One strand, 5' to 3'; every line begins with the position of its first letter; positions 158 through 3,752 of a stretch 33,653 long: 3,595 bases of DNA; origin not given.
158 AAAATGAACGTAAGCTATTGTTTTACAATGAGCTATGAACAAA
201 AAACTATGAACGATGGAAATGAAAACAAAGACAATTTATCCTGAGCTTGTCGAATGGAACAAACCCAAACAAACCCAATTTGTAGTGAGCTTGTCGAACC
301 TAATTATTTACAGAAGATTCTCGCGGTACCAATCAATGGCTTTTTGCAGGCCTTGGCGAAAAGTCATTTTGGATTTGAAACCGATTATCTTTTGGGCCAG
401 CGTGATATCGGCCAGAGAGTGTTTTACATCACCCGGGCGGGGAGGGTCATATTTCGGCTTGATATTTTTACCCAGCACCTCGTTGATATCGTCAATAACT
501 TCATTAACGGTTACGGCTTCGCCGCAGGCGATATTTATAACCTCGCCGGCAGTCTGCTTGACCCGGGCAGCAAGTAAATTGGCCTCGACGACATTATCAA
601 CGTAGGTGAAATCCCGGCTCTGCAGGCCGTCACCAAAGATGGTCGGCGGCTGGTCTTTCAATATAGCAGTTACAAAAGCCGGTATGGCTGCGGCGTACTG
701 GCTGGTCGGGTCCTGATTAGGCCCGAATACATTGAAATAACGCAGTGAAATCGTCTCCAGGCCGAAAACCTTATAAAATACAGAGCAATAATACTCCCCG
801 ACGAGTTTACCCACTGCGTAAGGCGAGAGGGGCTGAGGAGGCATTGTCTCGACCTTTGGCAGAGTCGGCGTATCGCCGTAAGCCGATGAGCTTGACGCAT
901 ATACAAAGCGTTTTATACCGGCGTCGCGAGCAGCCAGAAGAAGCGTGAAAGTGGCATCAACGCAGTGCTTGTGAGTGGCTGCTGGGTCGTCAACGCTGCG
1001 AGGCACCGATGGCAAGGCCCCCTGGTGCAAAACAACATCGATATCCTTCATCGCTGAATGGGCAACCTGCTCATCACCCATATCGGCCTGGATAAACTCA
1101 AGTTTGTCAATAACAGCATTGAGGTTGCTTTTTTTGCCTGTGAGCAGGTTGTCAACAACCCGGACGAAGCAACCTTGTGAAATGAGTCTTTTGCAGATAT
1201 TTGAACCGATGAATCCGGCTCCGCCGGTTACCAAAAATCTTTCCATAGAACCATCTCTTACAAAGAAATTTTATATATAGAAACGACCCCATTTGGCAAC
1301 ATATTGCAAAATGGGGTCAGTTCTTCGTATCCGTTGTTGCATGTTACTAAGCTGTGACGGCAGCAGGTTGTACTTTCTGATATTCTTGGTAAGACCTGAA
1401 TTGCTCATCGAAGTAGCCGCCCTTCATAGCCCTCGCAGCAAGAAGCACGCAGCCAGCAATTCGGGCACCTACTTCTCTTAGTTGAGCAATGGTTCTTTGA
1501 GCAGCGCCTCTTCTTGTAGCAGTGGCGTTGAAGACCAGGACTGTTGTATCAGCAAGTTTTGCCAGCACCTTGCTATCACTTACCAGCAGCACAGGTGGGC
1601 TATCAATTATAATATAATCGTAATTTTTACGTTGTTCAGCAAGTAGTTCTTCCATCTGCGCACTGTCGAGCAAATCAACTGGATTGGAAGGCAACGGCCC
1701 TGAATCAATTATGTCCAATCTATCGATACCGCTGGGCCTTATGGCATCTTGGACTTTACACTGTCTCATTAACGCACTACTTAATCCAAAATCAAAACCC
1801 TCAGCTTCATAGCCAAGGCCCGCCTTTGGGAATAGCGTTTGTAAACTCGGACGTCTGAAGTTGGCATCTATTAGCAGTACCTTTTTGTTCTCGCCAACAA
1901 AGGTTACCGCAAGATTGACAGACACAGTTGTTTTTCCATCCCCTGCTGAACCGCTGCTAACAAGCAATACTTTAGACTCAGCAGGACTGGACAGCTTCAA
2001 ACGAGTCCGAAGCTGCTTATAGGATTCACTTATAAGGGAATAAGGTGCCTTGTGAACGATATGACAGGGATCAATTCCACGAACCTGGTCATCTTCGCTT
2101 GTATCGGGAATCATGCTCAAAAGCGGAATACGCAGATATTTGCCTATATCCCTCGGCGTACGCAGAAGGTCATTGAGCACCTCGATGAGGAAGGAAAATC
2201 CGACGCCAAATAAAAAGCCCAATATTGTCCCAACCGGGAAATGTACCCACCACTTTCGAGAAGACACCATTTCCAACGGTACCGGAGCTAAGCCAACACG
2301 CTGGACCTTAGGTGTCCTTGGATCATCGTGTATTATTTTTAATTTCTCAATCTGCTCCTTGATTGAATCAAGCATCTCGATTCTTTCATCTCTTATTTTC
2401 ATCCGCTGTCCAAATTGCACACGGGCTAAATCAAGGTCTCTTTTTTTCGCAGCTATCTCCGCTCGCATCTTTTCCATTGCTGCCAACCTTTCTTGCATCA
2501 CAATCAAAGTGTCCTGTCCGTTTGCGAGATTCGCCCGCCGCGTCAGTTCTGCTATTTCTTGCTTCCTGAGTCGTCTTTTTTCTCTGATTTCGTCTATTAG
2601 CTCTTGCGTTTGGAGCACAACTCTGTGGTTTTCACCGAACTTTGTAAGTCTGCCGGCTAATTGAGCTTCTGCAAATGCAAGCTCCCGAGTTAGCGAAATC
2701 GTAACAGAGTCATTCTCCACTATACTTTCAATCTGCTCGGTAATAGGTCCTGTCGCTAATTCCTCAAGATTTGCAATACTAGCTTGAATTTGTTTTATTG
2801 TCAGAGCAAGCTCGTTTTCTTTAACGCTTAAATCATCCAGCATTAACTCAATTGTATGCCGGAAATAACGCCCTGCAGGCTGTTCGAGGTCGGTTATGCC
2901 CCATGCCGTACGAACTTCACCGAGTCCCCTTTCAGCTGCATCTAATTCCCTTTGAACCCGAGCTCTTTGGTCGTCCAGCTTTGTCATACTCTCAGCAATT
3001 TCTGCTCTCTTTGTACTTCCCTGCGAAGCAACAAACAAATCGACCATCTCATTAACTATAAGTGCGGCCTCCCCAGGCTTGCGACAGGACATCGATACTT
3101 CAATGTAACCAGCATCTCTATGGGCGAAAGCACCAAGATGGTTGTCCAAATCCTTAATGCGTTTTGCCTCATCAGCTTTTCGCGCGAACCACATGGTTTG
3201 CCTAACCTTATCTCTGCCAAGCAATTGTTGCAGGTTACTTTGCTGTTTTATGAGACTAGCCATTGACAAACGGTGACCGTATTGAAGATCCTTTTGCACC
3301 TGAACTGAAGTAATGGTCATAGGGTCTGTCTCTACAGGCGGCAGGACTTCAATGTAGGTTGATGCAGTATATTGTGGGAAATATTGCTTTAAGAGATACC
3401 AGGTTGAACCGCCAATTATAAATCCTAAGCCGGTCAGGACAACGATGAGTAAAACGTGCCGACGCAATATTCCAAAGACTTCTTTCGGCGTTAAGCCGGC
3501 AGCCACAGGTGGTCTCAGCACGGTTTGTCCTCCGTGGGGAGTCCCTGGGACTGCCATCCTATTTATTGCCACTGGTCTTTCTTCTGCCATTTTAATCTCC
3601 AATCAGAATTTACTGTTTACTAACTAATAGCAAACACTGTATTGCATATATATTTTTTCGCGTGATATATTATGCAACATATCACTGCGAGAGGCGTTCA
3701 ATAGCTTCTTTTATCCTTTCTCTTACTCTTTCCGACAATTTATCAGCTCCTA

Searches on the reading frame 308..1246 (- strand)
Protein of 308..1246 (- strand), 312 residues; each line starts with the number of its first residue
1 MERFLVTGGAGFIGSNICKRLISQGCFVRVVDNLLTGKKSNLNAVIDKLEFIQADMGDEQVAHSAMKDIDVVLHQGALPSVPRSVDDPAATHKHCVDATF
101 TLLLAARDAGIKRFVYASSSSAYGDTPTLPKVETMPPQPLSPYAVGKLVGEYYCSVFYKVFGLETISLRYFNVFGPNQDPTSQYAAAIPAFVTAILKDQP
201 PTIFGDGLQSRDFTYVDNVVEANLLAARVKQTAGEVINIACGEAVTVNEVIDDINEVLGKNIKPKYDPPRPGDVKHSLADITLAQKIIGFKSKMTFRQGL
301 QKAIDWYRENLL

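Call 55: search_protein_families(library=pfam, proteins=[window:308-1246:-], max_evalue=0.00001)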
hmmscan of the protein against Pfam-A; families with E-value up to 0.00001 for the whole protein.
window:308-1246:- (312 aa): 8 families
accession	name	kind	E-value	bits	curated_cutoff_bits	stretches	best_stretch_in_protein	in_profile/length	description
PF01370.27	Epimerase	-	4.9e-61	206.6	20.9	1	5-240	2-240/240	NAD dependent epimerase/dehydratase family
PF16363.11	GDP_Man_Dehyd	-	1.4e-53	183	27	1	5-302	1-331/332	GDP-mannose 4,6 dehydratase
PF01073.25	3Beta_HSD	-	6.1e-23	81.7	22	1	5-231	1-233/280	3-beta hydroxysteroid dehydrogenase/isomerase family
PF02719.21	Polysacc_synt_2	-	3.8e-11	43.2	20.2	1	5-263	2-252/293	Polysaccharide biosynthesis protein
PF13460.12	NAD_binding_10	-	5.3e-10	39.9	27.2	1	8-129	1-108/184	NAD(P)H-binding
PF05368.20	NmrA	-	2.3e-08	34.4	27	1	3-268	4-244/298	NmrA-like family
PF04321.23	RmlD_sub_bind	-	6.3e-07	29.2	27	1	3-153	2-135/287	RmlD substrate binding domain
PF00106.31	adh_short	-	7.3e-06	26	26.6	0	5-70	4-72/195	short chain dehydrogenase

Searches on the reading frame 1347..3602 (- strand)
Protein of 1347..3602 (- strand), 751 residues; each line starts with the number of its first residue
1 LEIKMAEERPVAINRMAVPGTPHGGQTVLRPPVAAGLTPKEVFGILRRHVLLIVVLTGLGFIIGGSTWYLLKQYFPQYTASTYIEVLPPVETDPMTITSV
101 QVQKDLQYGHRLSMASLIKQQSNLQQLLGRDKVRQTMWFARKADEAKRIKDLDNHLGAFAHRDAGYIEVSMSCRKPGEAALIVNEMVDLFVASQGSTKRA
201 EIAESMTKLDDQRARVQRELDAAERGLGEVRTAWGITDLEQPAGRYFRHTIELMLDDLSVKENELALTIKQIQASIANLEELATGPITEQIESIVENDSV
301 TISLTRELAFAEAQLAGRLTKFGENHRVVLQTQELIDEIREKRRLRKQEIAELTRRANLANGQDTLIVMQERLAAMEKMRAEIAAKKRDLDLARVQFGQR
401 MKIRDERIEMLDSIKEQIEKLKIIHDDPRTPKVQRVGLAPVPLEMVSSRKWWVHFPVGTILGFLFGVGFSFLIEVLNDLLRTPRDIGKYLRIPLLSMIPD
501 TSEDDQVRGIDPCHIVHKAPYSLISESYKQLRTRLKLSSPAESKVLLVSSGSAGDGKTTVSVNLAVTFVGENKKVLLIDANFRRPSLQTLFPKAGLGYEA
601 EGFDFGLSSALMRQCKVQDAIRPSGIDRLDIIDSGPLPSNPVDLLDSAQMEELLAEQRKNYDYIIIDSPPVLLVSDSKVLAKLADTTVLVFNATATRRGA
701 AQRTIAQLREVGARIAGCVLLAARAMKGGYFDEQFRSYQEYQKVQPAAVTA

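Call 55: search_protein_families(library=pfam, proteins=[window:1347-3602:-], max_evalue=0.00001)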
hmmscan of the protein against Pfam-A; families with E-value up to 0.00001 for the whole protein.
window:1347-3602:- (751 aa): 3 families
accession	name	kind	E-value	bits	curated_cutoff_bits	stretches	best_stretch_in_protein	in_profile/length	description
PF13614.12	AAA_31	-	1e-16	61.8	27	1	544-693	2-149/177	AAA domain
PF10609.15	ParA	-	1.4e-08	34.9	27.1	1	544-719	4-171/246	NUBPL iron-transfer P-loop NTPase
PF01656.29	CbiA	-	2.6e-06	27.8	25.4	1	547-646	2-54/125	CobQ/CobB/MinD/ParA nucleotide binding domain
